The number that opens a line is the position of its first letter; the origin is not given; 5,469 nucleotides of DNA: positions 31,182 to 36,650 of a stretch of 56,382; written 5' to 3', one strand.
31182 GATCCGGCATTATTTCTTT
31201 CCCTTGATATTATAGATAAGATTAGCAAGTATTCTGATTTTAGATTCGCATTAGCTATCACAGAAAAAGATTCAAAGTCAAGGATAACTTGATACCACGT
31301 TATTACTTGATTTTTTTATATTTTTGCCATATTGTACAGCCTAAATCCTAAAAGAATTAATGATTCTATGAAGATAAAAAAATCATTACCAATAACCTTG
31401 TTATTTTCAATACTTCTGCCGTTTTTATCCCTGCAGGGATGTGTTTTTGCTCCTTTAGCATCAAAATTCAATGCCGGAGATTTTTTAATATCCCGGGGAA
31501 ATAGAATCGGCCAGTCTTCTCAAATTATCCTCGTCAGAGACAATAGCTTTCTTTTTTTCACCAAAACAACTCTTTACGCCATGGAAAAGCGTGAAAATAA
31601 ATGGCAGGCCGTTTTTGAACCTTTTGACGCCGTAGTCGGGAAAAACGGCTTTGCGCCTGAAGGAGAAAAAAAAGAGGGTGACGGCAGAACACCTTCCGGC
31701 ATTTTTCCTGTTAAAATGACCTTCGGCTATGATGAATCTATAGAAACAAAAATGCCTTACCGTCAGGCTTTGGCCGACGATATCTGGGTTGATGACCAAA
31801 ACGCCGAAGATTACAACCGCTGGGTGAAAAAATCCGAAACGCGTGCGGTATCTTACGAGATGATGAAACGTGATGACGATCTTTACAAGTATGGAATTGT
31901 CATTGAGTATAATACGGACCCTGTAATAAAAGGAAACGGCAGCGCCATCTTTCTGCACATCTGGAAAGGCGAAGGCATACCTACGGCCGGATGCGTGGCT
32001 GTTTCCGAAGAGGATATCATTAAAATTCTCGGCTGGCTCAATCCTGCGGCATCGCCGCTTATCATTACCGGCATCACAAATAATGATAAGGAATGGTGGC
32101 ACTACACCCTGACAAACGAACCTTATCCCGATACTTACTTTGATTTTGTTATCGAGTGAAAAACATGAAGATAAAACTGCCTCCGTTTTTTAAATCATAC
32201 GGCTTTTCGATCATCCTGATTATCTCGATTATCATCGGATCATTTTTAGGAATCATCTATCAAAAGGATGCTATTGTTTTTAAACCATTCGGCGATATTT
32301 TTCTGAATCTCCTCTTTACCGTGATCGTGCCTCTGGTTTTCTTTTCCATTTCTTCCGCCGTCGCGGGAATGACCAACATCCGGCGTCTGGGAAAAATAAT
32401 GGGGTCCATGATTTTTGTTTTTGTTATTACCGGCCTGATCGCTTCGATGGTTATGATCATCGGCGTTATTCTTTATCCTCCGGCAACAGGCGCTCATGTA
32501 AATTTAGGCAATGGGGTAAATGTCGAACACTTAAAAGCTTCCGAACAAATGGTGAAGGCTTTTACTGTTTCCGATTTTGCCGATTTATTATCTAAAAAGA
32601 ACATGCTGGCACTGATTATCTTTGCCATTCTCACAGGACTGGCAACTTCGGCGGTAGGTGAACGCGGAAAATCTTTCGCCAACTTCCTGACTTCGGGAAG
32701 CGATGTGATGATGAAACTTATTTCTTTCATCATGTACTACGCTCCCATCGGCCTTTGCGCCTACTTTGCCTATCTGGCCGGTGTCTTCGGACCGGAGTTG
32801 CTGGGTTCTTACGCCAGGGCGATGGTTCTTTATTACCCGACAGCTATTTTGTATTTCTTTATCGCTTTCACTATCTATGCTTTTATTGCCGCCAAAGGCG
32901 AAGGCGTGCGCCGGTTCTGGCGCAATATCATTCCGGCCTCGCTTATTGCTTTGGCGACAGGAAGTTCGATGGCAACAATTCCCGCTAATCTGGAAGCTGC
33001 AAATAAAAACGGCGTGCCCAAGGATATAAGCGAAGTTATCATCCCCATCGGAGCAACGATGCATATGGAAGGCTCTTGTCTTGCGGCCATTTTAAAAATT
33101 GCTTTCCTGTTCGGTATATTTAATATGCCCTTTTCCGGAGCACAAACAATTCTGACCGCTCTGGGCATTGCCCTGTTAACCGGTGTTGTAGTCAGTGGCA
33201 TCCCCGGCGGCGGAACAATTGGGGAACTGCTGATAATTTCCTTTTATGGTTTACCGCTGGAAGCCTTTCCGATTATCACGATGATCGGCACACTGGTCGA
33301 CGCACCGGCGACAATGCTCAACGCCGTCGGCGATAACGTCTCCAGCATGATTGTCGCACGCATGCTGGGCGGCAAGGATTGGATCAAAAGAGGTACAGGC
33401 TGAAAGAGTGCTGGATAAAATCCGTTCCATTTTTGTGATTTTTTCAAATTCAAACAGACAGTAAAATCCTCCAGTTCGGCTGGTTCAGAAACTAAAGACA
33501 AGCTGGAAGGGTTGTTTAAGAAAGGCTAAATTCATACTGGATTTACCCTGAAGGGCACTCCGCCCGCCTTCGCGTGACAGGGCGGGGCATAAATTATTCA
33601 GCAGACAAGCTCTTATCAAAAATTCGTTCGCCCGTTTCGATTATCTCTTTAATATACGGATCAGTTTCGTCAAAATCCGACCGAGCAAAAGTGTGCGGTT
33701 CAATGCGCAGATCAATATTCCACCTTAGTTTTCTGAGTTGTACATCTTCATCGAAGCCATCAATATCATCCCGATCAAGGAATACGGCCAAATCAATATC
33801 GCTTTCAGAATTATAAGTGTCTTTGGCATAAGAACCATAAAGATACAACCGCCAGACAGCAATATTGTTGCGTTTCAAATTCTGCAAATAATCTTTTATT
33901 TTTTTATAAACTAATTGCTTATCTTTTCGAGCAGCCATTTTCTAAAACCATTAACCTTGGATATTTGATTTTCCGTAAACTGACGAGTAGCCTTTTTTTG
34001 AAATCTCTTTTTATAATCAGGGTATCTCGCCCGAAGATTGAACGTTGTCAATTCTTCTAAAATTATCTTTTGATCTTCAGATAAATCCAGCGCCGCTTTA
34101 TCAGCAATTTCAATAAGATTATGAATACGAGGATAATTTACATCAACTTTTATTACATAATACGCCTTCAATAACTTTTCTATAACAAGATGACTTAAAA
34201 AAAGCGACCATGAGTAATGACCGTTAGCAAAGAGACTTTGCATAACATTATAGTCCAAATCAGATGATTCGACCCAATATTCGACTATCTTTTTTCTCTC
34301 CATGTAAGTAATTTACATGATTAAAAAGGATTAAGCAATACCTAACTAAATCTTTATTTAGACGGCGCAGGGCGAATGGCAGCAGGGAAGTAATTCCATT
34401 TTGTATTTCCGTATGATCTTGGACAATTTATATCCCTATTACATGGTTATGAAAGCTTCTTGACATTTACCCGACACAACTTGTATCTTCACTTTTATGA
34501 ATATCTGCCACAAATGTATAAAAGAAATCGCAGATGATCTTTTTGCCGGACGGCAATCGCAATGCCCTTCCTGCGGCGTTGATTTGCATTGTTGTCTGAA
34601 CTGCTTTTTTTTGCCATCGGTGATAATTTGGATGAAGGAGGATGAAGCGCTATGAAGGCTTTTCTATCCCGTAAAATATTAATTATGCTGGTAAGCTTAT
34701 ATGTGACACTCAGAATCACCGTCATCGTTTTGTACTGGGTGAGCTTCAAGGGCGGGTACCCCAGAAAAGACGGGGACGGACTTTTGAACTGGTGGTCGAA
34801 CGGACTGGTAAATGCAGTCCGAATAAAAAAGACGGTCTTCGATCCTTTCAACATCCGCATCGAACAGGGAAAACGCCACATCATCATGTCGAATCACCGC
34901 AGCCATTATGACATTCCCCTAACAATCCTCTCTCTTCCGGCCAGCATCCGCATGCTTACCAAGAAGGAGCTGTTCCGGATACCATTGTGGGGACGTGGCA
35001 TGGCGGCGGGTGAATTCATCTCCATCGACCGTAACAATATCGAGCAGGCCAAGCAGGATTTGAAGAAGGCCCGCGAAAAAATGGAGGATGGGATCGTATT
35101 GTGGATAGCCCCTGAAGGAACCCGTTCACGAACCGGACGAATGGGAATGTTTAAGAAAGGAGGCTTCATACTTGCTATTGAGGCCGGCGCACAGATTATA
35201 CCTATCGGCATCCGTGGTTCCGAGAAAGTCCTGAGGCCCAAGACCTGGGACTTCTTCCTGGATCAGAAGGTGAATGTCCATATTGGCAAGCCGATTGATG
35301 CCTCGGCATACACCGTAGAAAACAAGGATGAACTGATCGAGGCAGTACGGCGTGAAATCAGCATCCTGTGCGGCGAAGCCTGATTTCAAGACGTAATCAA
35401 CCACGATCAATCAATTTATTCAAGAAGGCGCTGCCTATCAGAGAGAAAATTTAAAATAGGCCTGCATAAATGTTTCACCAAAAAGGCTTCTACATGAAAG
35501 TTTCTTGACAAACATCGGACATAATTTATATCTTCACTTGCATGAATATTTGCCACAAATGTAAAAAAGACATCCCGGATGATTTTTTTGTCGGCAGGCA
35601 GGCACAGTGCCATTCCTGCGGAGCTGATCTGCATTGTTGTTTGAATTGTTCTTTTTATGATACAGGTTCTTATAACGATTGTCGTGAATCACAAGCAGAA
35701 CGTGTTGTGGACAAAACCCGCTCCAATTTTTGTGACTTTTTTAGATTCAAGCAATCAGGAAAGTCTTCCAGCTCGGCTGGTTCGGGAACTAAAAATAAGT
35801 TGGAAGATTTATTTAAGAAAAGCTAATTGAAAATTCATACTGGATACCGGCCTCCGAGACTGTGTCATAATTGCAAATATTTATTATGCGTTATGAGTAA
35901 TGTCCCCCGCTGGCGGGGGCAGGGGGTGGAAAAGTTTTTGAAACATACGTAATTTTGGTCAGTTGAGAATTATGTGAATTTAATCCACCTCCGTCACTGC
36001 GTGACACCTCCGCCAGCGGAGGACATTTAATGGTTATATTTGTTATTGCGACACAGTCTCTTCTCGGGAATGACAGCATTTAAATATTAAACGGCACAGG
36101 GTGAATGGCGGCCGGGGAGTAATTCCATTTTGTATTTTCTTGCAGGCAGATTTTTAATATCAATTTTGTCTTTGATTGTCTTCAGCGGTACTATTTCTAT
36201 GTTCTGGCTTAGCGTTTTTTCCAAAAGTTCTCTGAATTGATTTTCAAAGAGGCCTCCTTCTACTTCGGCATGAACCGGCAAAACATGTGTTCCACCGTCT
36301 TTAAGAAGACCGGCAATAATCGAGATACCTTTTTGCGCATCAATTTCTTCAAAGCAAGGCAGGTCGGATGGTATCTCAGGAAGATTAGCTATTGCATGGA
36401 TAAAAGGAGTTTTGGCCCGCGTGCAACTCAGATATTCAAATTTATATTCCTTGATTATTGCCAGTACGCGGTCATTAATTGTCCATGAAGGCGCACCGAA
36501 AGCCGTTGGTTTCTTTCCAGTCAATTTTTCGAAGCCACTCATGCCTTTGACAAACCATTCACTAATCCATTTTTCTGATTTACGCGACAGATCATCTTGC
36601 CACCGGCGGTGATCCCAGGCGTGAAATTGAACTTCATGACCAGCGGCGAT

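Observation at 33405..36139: Circularly permuted, decayed second copy of the unit [promoter + zinc-ribbon gene + repeat + arnD 3' end], with a HEPN/MNT pair where the intact copy has a MITE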

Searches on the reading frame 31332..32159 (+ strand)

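Call 4: search_protein_families(library=pfam, proteins=[window:31332-32159:+], max_evalue=0.01)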
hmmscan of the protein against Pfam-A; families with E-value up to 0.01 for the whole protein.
window:31332-32159:+ (275 aa): 2 families
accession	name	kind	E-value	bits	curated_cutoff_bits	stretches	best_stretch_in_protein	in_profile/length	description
PF03734.19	YkuD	-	2.7e-11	44.7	23.4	1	82-243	15-144/146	L,D-transpeptidase catalytic domain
PF01427.22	Peptidase_M15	-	0.00017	21.9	27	1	247-273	171-197/199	D-ala-D-ala dipeptidase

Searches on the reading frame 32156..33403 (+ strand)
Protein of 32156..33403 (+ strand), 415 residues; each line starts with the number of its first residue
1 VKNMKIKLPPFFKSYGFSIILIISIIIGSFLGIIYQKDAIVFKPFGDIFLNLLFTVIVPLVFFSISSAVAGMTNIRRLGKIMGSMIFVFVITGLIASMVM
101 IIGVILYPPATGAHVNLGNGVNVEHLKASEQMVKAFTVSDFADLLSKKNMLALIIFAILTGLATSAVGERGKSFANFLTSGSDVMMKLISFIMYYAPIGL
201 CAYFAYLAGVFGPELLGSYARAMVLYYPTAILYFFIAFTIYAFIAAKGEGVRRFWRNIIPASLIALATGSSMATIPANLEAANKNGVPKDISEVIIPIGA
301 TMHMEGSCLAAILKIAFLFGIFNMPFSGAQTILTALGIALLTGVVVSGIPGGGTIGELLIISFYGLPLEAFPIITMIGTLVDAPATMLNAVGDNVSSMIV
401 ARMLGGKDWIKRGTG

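Call 4: search_protein_families(library=pfam, proteins=[window:32156-33403:+], max_evalue=0.01)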
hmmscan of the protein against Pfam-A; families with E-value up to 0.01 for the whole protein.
window:32156-33403:+ (415 aa): 1 family
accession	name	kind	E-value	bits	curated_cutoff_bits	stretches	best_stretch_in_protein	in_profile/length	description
PF00375.23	SDF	-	1.2e-96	324.6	27.9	1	21-403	5-387/387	Sodium:dicarboxylate symporter family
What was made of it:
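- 32156..33403 (+): SDF-family (DctA/GltP-like) symporter gene. Its last 4 codons and stop (RGTG*) are read from the fused Zn° remnant. Pfam PF00375 E 1e-96 (call 4).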

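Call 33: search_protein_families(library=ncbifam, proteins=[window:32156-33403:+], max_evalue=0.001)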
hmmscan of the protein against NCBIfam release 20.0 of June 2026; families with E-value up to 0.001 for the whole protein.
window:32156-33403:+ (415 aa): 4 families
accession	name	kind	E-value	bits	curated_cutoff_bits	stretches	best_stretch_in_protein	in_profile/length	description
NF002461.0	PRK01663.1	subfamily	2.5e-41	142.1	513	1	19-404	11-402/428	C4-dicarboxylate transporter DctA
NF009587.0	PRK13027.1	subfamily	1e-32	113.6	570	1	21-402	13-401/442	C4-dicarboxylate transporter DctA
NF008440.0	PRK11283.1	equivalog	9.2e-31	107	638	1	15-403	10-411/437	glutamate/aspartate:proton symporter GltP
NF010151.0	PRK13628.1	equivalog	1.3e-23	83.7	308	1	21-398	20-395/407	serine/threonine transporter SstT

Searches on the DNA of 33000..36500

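Call 36: search_rna_families(source=window, start=33000, end=36500, threshold=evalue, max_evalue=1)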
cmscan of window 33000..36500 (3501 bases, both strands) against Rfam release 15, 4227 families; matches with E-value up to 1: 1.
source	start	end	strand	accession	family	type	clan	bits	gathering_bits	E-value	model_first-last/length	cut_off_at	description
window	33899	33971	+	RF01506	Afu_294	Gene; snRNA; snoRNA; CD-box;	-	20.9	43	0.58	1-83/83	no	A. fumigatus snoRNA Afu_294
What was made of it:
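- Tried and rejected: (5) Rfam scan of 33000-36500: nothing (call 36).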

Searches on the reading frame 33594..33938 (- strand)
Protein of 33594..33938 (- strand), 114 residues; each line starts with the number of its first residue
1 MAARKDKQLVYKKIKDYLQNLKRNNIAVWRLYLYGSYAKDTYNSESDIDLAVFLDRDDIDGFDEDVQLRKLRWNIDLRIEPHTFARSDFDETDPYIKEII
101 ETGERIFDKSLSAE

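Call 4: search_protein_families(library=pfam, proteins=[window:33594-33938:-], max_evalue=0.01)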
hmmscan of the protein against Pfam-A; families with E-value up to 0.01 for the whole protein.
window:33594-33938:- (114 aa): 4 families
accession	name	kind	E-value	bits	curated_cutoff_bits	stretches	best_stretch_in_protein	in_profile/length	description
PF18765.7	Polbeta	-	7.6e-12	45.7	26.9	1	12-110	1-91/93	Polymerase beta, Nucleotidyltransferase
PF01909.29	NTP_transf_2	-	8.4e-11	42.6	21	1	16-99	3-85/93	Nucleotidyltransferase domain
PF22014.2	DUF6932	-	0.00011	23.1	27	1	9-71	33-91/142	Family of unknown function (DUF6932)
PF22600.2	MTPAP-like_central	-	0.00011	22.8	27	1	11-63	22-75/139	Poly(A) RNA polymerase, mitochondrial-like, central palm domain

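Call 33: search_protein_families(library=ncbifam, proteins=[window:33594-33938:-], max_evalue=0.001)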
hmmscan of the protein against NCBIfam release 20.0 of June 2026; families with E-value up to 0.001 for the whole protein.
window:33594-33938:- (114 aa): 2 families
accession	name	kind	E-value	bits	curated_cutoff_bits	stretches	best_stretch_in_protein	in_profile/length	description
NF047752.1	MntA_antitoxin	equivalog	7.5e-10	38.6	60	1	25-69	4-50/106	type VII toxin-antitoxin system MntA family adenylyltransferase antitoxin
TIGR03671.1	cca_archaeal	equivalog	0.00031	19.6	281.3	1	7-57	19-70/410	CCA tRNA nucleotidyltransferase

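Call 49: find_encoding_contigs(protein=window:33594-33938:-, flank=4000, max_places=10)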
Protein window:33594-33938:- (114 aa): 23 contigs read that carry it; 9 places shown.
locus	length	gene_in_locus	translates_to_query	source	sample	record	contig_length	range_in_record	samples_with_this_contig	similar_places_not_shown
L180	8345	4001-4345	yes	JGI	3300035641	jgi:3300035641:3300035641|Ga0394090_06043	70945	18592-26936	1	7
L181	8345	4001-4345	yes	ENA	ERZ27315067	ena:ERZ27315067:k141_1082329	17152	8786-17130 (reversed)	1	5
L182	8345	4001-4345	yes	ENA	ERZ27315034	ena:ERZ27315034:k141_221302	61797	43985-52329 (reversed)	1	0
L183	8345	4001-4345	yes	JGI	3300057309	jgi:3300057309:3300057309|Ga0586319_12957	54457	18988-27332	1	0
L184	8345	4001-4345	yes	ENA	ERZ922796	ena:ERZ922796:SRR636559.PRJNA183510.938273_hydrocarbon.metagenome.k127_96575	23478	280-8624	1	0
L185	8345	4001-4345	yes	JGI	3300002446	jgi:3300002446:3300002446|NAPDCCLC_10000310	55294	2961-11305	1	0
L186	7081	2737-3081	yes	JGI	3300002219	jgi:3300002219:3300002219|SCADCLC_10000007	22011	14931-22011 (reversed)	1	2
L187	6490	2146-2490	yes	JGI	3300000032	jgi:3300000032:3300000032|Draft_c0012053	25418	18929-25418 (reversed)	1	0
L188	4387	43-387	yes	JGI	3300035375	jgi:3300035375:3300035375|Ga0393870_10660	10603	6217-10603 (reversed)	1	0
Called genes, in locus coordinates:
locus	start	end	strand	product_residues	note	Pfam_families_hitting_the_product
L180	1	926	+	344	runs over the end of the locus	PF01073:3Beta_HSD (weak), PF01370:Epimerase, PF16363:GDP_Man_Dehyd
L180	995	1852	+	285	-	PF01522:Polysacc_deac_1, PF10096:DUF2334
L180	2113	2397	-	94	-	-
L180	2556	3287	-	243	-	PF01553:Acyltransferase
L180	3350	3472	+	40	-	-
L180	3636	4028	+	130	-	PF05168:HEPN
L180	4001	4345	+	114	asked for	PF01909:NTP_transf_2, PF18765:Polbeta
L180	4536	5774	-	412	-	PF00375:SDF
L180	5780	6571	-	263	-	PF03734:YkuD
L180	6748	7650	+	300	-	PF01551:Peptidase_M23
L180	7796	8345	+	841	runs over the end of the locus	PF07517:SecA_DEAD, PF00270:DEAD (weak), PF01043:SecA_PP_bind, PF21090:P-loop_SecA, PF07516:SecA_SW, PF02810:SEC-C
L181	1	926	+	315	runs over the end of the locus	?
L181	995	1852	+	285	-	PF01522:Polysacc_deac_1, PF10096:DUF2334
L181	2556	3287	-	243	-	PF01553:Acyltransferase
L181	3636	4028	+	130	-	PF05168:HEPN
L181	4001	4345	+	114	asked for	PF01909:NTP_transf_2, PF18765:Polbeta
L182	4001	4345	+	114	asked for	PF01909:NTP_transf_2, PF18765:Polbeta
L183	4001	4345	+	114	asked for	PF01909:NTP_transf_2, PF18765:Polbeta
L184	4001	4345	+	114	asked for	PF01909:NTP_transf_2, PF18765:Polbeta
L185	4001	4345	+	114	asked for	PF01909:NTP_transf_2, PF18765:Polbeta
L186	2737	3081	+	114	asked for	PF01909:NTP_transf_2, PF18765:Polbeta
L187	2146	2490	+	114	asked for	PF01909:NTP_transf_2, PF18765:Polbeta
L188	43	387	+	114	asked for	PF01909:NTP_transf_2, PF18765:Polbeta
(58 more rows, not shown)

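Call 53: search_protein_families(library=padloc, proteins=[window:33594-33938:-], max_evalue=0.01)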
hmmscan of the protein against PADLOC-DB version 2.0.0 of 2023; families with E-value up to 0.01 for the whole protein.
window:33594-33938:- (114 aa): 15 families
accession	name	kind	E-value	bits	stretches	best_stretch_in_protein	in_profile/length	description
PDLC04903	PDC-S09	-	2.5e-11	41.8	1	1-90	1-91/108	-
PDLC04907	PDC-S09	-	1.8e-09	35.7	1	11-95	11-98/114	-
PDLC04906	PDC-S09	-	1.2e-08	33.3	1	6-68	3-63/98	-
PDLC04905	PDC-S09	-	5.4e-06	24.7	1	19-69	13-63/101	-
PDLC04368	PDC-M05A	-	9e-06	23.7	1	30-99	109-180/201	-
PDLC04904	PDC-S09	-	9.5e-06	23.8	1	10-60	9-56/104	-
PDLC04372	PDC-M05A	-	4e-05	21.9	1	25-99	75-149/167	-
PDLC04902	PDC-S09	-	5.4e-05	21.4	1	26-58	19-51/97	-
PDLC04744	PDC-M63A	-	0.00013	20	1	7-67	36-94/152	-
PDLC00788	Cyclase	-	0.00023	18.7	1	3-55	16-70/297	oligonucleotide-cyclase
PDLC00820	Cyclase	-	0.0012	16.1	1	10-60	27-77/324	oligonucleotide-cyclase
PDLC00803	Cyclase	-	0.0014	16.3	1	11-60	29-77/253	oligonucleotide-cyclase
PDLC00808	Cyclase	-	0.003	14.9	1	10-60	35-88/325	oligonucleotide-cyclase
PDLC00801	Cyclase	-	0.0042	14.3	1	13-69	30-87/295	oligonucleotide-cyclase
PDLC04901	PDC-S09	-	0.0097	14.6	0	13-52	7-45/126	-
